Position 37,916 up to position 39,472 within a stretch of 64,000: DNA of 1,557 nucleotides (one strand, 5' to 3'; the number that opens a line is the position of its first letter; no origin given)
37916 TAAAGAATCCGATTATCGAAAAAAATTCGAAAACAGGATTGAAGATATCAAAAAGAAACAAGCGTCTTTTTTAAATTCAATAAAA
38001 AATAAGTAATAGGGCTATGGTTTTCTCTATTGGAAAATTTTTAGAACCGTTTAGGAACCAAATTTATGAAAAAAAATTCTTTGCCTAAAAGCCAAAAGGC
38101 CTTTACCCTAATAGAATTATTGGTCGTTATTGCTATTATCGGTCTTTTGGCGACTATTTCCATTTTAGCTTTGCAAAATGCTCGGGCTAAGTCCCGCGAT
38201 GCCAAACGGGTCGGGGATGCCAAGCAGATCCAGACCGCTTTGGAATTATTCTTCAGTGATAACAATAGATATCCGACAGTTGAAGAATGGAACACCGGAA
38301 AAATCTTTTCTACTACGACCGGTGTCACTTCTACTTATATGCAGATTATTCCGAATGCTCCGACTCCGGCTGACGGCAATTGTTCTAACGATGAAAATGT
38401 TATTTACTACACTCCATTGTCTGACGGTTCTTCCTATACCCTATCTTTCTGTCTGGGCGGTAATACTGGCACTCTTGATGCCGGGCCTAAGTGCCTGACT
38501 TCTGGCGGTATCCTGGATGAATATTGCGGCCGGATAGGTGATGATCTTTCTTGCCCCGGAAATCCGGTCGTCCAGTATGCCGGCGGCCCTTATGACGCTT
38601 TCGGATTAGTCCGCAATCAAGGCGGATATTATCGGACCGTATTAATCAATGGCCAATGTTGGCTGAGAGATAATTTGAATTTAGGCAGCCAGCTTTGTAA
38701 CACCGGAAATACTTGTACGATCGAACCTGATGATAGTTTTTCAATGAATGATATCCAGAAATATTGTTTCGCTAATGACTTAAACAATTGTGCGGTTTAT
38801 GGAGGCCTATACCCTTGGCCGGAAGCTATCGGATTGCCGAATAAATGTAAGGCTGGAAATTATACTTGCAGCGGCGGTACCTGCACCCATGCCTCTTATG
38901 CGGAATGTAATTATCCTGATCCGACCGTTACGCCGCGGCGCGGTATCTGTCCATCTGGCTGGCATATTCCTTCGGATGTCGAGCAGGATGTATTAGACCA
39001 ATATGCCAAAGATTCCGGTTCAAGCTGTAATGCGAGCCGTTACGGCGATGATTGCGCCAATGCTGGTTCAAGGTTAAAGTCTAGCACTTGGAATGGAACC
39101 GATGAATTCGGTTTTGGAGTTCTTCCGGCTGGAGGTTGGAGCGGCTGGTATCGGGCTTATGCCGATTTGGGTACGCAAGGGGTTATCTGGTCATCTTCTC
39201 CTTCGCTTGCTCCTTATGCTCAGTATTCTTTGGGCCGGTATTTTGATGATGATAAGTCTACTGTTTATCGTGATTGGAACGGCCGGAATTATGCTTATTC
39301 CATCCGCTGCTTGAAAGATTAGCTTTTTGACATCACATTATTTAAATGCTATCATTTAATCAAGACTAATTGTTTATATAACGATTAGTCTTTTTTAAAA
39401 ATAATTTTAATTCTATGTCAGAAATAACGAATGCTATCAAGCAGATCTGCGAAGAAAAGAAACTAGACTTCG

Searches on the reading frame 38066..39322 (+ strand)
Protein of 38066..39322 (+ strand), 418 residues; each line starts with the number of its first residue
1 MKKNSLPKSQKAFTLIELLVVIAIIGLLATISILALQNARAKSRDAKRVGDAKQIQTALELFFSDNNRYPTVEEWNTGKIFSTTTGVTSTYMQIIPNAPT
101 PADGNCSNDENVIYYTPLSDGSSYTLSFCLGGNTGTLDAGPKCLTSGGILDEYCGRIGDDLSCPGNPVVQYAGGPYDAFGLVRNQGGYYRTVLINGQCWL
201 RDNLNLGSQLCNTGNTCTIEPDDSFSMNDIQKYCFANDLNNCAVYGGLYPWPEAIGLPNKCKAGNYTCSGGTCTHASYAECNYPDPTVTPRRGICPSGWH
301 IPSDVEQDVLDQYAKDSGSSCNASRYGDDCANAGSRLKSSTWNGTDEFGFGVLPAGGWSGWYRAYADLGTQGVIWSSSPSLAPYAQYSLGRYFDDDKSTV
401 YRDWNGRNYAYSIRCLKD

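Call 76: search_protein_families(library=pfam, proteins=[window:38066-39322:+], max_evalue=0.001)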
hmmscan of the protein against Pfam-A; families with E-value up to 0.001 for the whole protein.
window:38066-39322:+ (418 aa): 2 families
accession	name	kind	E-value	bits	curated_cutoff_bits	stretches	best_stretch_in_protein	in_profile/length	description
PF09603.15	Fib_succ_major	-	1e-25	91.6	33.9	1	192-417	1-187/187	Fibrobacter succinogenes major domain (Fib_succ_major)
PF07963.17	N_methyl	-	1.5e-08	34.3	21.2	1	8-32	2-26/27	Prokaryotic N-terminal methylation motif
